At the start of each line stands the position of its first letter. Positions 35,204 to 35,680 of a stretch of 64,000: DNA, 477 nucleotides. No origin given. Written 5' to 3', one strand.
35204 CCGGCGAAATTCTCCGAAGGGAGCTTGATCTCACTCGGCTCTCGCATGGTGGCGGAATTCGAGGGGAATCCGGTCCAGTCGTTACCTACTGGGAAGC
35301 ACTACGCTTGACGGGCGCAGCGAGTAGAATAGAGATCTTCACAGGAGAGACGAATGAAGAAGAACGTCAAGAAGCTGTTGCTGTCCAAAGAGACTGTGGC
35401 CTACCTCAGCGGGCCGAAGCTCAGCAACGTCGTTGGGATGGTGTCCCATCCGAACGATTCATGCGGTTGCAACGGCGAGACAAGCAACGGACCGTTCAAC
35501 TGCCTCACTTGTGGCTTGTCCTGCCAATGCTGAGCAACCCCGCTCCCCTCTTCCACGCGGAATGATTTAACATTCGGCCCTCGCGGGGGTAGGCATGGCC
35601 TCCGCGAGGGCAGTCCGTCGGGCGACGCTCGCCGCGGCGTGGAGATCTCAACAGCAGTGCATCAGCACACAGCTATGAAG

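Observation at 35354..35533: Unannotated 59-aa RiPP/bacteriocin-like precursor with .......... leader and six-Cys core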

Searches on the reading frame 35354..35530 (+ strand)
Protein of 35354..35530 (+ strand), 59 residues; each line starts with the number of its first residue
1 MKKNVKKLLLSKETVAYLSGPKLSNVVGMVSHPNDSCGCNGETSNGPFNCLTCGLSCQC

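Call 3: search_protein_families(library=ncbifam, proteins=[window:35354-35530:+], max_evalue=10)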
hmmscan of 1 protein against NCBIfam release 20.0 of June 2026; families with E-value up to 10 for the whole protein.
seq(59 aa): 2 families
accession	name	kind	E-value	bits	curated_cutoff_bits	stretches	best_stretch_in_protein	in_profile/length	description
NF038153.1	lant_leader_L1a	domain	6.7e-05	23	22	1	1-28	1-31/32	class I lanthipeptide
NF038158.1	lant_leader_L1b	domain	0.015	15.4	27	1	2-28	1-27/28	class I lanthipeptide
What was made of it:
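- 35354..35440 (+): Leader, residues 1-29 (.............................), with the LxLxKx5L motif at L8..L18. NF038153 aligns to residues 1-28 at 23.0 bits against a cutoff of 22 (call 3).
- On Class I lanthipeptide precursor (LanA; NF038153 lant_leader_L1a): The window peptide scores 23.0 bits, E = 6.7e-5, over residues 1-28 (call 3).
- On TIGR04149 GG_sam_targ_CFB (radical-SAM-modified RiPP precursor): No hit for the window peptide at E up to 10 (call 3).
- On SCIFF / ranthipeptide precursors: The NCBIfam scan at E up to 10 returned only NF038153 and NF038158 (call 3).
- The window peptide itself gave no TIGR04149 hit (call 3).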

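Call 4: search_protein_families(library=pfam, proteins=[window:35354-35530:+], max_evalue=10)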
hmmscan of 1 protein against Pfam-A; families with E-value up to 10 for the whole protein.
seq(59 aa): 0 families
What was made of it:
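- On Pfam PF28317 Lant_leader_dom: No Pfam family at E up to 10 (call 4).
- Pfam's Lant_leader_dom did not hit (call 4).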

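Call 8: find_homologous_proteins(query=window:35354-35530:+, max_evalue=0.01)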
Query seq(59 aa) (59 aa): 3 proteins with E <= 0.01 among 3 candidates.
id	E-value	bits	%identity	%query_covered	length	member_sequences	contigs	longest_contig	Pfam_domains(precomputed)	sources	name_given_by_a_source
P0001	1.1e-32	128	100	100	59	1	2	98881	-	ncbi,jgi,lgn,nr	ncbi:MAG TPA: class I lanthipeptide [Thermoanaerobaculia bacterium]|jgi:hypothetical protein|nr:clas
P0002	8.9e-22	94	76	98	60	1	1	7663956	-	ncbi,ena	-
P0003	3.4e-19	85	67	98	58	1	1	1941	-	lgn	-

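Call 10: find_encoding_contigs(protein=P0002, flank=10000, max_places=4)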
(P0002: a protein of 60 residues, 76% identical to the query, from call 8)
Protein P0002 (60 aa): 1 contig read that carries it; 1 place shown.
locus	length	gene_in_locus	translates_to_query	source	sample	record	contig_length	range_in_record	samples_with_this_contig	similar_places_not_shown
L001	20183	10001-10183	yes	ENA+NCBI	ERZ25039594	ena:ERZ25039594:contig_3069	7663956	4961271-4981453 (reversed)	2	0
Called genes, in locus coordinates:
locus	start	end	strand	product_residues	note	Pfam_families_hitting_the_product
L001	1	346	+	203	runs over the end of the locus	PF04337:DUF480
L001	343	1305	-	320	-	PF00586:AIRS, PF02769:AIRS_C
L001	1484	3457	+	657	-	PF00664:ABC_membrane, PF00005:ABC_tran, PF02463:SMC_N (faint)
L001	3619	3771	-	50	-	-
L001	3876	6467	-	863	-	PF00069:Pkinase (weak)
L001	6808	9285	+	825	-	PF03030:H_PPase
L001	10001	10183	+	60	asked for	-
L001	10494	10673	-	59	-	-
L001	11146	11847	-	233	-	-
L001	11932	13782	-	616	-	PF05192:MutS_III (weak), PF00488:MutS_V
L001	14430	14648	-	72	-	-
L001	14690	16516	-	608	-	PF13522:GATase_6, PF13537:GATase_7, PF01380:SIS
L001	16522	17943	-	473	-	PF00483:NTP_transferase, PF01128:IspD, PF02348:CTP_transf_3 (weak), PF12804:NTP_transf_3, PF14602:Hexapep_2 (faint), PF25084:LbH_EIF2B, PF25087:GMPPB_C, PF00132:Hexapep (weak)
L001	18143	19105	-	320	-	PF01933:CofD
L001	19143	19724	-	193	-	-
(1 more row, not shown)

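Call 11: find_encoding_contigs(protein=P0003, flank=10000, max_places=4)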
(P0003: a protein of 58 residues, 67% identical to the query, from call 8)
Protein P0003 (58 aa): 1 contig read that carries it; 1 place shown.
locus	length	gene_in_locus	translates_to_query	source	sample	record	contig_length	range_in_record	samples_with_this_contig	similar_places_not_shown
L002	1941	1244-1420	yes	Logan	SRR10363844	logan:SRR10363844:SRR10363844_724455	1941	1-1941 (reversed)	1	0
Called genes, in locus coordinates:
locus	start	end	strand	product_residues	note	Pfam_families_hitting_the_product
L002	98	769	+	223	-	-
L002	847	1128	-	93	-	-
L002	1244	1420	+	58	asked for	-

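Call 16: search_protein_families(library=ncbifam, proteins=[P0002, P0003], max_evalue=0.1)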
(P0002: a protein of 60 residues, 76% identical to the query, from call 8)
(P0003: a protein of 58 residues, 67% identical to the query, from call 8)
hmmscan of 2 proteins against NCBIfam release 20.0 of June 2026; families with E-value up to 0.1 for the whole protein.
P0002 (60 aa): 1 family
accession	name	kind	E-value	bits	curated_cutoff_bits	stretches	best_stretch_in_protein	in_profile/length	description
NF038153.1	lant_leader_L1a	domain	8.4e-05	22.7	22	1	1-29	1-32/32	class I lanthipeptide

P0003 (58 aa): 2 families
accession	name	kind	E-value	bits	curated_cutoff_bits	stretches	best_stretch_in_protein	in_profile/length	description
NF038153.1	lant_leader_L1a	domain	1.2e-05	25.4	22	1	1-29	1-32/32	class I lanthipeptide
TIGR04149.1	GG_sam_targ_CFB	domain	7.9e-05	22.5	25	1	2-46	1-42/43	TIGR04149 family rSAM-modified RiPP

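Call 17: find_related_loci(query=A1, collection=genome_contigs, flank=10000)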
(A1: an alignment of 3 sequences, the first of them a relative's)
Query A1 (59 aa) in genome_contigs; peptide patterns used: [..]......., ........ (x = any residue, [..] = any of these).
32 stretches matched a pattern; 1 encode a relative of the query (tblastn E <= 1e-3); 1 distinct loci.
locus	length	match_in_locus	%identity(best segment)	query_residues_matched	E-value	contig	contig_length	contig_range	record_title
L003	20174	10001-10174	76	1-58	3e-27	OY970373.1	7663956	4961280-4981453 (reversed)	MAG: uncultured Acidobacteriota bacterium isolate MFD09368.bin.c.1 genome assembly, chromosome: 1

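Call 18: find_related_loci(query=A1, collection=metagenome_contigs, flank=10000)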
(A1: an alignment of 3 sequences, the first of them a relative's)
Query A1 (59 aa) in metagenome_contigs; peptide patterns used: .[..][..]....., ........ (x = any residue, [..] = any of these).
81 stretches matched a pattern, but none encodes a relative of the query by tblastn (E <= 1e-3).

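Call 28: search_protein_representatives(alignment_id=A1)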
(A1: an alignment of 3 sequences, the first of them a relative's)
Query: 3 sequences, 59 profile positions. Proteins with E-value up to 0.001 (for the whole library): 67; up to 1e-10: 2; up to 1e-30: 0. The best 67 are listed.
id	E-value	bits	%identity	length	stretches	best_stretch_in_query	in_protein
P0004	1.6e-21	92.3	-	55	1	1-53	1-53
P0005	3.6e-12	62.3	-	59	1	4-53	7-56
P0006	1.8e-10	56.9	-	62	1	1-52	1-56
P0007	9.4e-08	48.2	-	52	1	1-57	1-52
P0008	5.2e-07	45.8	-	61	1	1-59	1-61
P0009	8.3e-07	45.2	-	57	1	1-51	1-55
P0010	1.8e-06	44.1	-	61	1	1-50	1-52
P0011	2.7e-06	43.5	-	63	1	1-58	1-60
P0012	3.3e-06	43.3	-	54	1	1-39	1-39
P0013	3.4e-06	43.2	-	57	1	2-51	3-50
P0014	7.9e-06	42.0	-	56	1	2-51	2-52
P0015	1.0e-05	41.7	-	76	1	1-57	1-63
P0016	1.0e-05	41.7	-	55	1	1-40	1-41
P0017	1.1e-05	41.6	-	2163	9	32-58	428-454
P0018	1.6e-05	41.1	-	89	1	1-52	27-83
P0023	8.0e-05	38.8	-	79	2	1-50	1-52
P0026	8.4e-05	38.8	-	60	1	1-52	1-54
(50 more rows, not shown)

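Call 31: find_homologous_proteins(query=A2, max_evalue=0.001)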
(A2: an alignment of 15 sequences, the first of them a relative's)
Query A2 (15 sequences) (59 aa, profile of the alignment): 669 proteins with E <= 0.001 among 1810 candidates; the best 120 are listed.
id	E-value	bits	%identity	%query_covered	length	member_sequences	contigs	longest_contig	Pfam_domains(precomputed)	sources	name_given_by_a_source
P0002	1.1e-21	94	76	98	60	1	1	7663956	-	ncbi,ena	-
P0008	1.1e-21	94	50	100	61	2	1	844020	-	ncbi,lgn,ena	-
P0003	1.5e-21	94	67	98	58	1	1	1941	-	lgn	-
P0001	3.6e-21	93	100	100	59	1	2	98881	-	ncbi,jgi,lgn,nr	ncbi:MAG TPA: class I lanthipeptide [Thermoanaerobaculia bacterium]|jgi:hypothetical protein|nr:clas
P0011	9.1e-21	92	42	85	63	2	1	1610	-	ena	-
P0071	2.7e-20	90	75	100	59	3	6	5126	-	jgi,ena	jgi:natural product precursor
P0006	5.2e-20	89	51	86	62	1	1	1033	-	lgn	-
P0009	3.7e-19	86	40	86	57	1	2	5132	-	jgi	jgi:hypothetical protein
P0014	1.3e-18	85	43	85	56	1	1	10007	-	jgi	jgi:hypothetical protein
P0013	1.6e-18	84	44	85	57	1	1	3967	-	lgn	-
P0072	1.8e-18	84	51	85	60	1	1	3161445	-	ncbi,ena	-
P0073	2.6e-18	84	46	86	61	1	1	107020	-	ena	-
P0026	3.7e-18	83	44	86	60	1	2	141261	-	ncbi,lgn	-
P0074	4.4e-18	83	47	68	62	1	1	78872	-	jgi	jgi:hypothetical protein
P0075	2.0e-17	81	44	68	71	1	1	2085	-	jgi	jgi:hypothetical protein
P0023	1.3e-15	75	34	86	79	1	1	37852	-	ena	-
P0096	5.5e-10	57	37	97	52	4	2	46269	PF28317.1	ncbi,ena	ncbi:MAG TPA: class I lanthipeptide [Thermoanaerobaculia bacterium]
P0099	3.2e-9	55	42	85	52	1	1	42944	-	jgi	jgi:hypothetical protein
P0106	1.1e-8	53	33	97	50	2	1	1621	PF28317.1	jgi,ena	-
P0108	1.2e-8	53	42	64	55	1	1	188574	-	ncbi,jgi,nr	ncbi:MAG TPA: class I lanthipeptide [Thermoanaerobaculia bacterium]|jgi:hypothetical protein|nr:clas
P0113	1.9e-8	52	49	66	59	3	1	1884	PF28317.1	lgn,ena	-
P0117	2.4e-8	52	35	97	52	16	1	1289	PF28317.1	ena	-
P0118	2.4e-8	52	55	53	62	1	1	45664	-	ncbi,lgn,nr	ncbi:MAG TPA: class I lanthipeptide [Thermoanaerobaculia bacterium]|nr:class I lanthipeptide [Thermo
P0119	2.5e-8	52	35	97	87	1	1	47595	PF28317.1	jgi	jgi:natural product precursor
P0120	2.7e-8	52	33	97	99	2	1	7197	PF28317.1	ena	-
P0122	3.0e-8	51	42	76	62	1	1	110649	-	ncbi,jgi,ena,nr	ncbi:MAG TPA: class I lanthipeptide [Thermoanaerobaculia bacterium]|jgi:hypothetical protein|nr:clas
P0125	3.2e-8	51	36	66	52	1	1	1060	PF28317.1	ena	-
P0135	5.1e-8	51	50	47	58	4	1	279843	-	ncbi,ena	-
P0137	5.5e-8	51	37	97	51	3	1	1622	PF28317.1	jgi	jgi:pentose-5-phosphate-3-epimerase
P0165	1.1e-7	50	46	66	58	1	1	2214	PF28317.1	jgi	jgi:natural product precursor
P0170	1.2e-7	49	45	63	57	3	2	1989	PF28317.1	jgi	jgi:hypothetical protein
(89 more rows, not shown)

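Call 32: find_encoding_contigs(protein=P0008, flank=10000, max_places=2)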
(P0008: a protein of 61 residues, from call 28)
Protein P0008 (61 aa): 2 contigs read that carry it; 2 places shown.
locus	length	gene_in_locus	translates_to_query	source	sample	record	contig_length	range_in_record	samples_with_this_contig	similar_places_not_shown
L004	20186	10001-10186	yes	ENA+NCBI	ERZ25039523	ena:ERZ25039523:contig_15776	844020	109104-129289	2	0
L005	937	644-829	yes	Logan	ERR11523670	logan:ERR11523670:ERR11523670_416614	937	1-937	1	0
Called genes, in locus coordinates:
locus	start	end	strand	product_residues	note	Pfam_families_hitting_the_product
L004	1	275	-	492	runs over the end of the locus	PF02518:HATPase_c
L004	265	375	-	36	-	PF00126:HTH_1, PF02954:HTH_8, PF13518:HTH_28 (weak), PF13551:HTH_29 (weak), PF13556:HTH_30 (weak), PF18024:HTH_50 (weak)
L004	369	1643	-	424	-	PF00072:Response_reg, PF00158:Sigma54_activat, PF14532:Sigma54_activ_2, PF00004:AAA, PF07728:AAA_5 (weak), PF25601:AAA_lid_14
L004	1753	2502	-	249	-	PF00005:ABC_tran, PF02463:SMC_N (faint), PF13304:AAA_21 (faint)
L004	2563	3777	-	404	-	PF25919:BSH_CusB (faint), PF25989:YknX_C (faint)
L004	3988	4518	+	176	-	PF00994:MoCF_biosynth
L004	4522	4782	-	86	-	PF04226:Transgly_assoc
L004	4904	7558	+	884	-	PF02739:5_3_exonuc_N, PF01367:5_3_exonuc, PF00476:DNA_pol_A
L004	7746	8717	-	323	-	PF13565:HTH_32 (weak), PF00665:rve, PF13683:rve_3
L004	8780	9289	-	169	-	-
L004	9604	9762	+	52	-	-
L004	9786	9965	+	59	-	-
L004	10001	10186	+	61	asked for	-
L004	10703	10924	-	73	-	PF15970:HicB-like_2 (weak), PF15919:HicB_lk_antitox (weak)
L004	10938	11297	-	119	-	PF02566:OsmC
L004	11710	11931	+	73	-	PF12833:HTH_18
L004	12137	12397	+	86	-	PF01035:DNA_binding_1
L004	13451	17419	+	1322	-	PF02463:SMC_N (faint), PF13476:AAA_23, PF00717:Peptidase_S24 (faint)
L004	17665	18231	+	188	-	PF05685:Uma2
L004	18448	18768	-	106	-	-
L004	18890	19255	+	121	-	PF00903:Glyoxalase, PF18029:Glyoxalase_6 (weak)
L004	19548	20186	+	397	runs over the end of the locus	PF00515:TPR_1 (faint), PF07719:TPR_2 (faint), PF13424:TPR_12 (weak)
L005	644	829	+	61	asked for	-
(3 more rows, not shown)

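Call 33: find_encoding_contigs(protein=P0072, flank=10000, max_places=2)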
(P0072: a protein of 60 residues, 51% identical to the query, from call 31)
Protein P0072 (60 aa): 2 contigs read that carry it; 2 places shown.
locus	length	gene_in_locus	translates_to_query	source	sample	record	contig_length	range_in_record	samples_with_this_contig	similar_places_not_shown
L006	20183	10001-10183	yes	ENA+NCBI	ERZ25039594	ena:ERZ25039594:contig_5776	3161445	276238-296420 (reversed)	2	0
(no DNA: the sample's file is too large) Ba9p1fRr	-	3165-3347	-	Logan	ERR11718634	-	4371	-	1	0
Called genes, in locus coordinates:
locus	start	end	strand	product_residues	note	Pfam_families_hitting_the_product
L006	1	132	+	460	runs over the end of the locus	PF00595:PDZ, PF13180:PDZ_2 (weak), PF17820:PDZ_6, PF03572:Peptidase_S41, PF28547:CHD_PDZ-protease (faint)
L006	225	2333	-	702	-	-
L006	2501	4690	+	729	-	PF00378:ECH_1, PF16113:ECH_2, PF02737:3HCDH_N, PF00725:3HCDH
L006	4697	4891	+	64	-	-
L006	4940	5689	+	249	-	PF09413:DUF2007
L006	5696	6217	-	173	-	-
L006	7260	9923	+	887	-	PF25852:DUF6242_C (faint), PF02012:BNR (faint), PF15902:Sortilin-Vps10 (faint)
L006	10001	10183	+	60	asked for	-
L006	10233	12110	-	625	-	PF03190:Thioredox_DsbH, PF13899:Thioredoxin_7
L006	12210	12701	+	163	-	PF05163:DinB (weak), PF12867:DinB_2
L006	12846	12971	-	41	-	-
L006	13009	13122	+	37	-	-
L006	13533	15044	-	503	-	-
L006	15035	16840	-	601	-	-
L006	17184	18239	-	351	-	PF12770:CHAT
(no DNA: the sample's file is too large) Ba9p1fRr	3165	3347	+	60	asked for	-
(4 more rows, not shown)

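Call 34: find_encoding_contigs(protein=P0073, flank=10000, max_places=2)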
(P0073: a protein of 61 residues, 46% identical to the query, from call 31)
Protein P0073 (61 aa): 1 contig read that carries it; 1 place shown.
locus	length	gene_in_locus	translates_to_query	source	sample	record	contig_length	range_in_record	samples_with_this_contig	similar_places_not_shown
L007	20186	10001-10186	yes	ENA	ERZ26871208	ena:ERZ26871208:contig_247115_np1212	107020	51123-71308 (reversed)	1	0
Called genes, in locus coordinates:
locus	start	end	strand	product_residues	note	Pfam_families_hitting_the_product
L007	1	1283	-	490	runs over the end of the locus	PF02518:HATPase_c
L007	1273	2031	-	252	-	PF00158:Sigma54_activat, PF14532:Sigma54_activ_2, PF25601:AAA_lid_14, PF02954:HTH_8, PF18024:HTH_50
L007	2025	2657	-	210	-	PF00072:Response_reg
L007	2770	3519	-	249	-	PF00005:ABC_tran, PF02463:SMC_N (faint), PF13304:AAA_21 (faint)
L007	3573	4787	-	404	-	PF25919:BSH_CusB (faint), PF25989:YknX_C (faint)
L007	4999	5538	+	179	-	PF00994:MoCF_biosynth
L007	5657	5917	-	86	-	PF04226:Transgly_assoc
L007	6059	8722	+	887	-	PF02739:5_3_exonuc_N, PF01367:5_3_exonuc, PF00476:DNA_pol_A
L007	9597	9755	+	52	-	-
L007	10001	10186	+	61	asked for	-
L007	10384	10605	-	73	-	PF15919:HicB_lk_antitox (weak)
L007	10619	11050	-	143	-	PF02566:OsmC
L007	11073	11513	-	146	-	-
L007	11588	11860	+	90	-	PF00106:adh_short (weak), PF13561:adh_short_C2, PF23441:SDR (weak)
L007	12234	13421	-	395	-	PF05235:CHAD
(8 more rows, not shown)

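Call 37: find_encoding_contigs(protein=P0074, flank=10000, max_places=2)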
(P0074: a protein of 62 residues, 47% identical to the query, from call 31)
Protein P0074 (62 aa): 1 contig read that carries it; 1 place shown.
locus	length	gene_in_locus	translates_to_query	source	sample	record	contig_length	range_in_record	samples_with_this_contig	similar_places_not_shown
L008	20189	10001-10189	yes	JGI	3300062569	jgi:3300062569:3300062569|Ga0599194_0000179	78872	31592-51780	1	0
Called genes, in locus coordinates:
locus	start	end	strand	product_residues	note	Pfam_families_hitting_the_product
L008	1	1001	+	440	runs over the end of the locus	PF17957:Big_7 (faint)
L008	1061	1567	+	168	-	PF12867:DinB_2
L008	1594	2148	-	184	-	PF04961:FTCD_C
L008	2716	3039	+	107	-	-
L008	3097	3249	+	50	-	-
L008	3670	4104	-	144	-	-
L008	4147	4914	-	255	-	PF12686:DUF3800 (weak)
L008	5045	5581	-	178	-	-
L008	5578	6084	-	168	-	-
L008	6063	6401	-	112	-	-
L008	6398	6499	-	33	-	-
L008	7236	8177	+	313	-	-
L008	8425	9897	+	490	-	PF13884:Peptidase_S74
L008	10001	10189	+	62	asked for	-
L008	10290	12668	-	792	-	PF02129:Peptidase_S15, PF08530:PepX_C (weak)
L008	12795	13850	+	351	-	-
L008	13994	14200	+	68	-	-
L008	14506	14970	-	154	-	PF00652:Ricin_B_lectin (faint), PF14200:RicinB_lectin_2 (faint)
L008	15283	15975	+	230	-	PF05175:MTS, PF13489:Methyltransf_23 (weak), PF03602:Cons_hypoth95 (weak), PF06325:PrmA (weak), PF09445:Methyltransf_15 (weak), PF13847:Methyltransf_31, PF08241:Methyltransf_11, PF13649:Methyltransf_25, +1 more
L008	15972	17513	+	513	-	PF02310:B12-binding, PF04055:Radical_SAM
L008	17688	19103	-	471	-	PF02310:B12-binding, PF04055:Radical_SAM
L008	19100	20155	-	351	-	PF04055:Radical_SAM, PF13186:SPASM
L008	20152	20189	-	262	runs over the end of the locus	PF01209:Ubie_methyltran (weak), PF13489:Methyltransf_23, PF13649:Methyltransf_25, PF13847:Methyltransf_31 (weak), PF08241:Methyltransf_11, PF08242:Methyltransf_12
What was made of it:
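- One paralogue locus (L008) has three radical-SAM genes 6-10 kb away (call 37).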
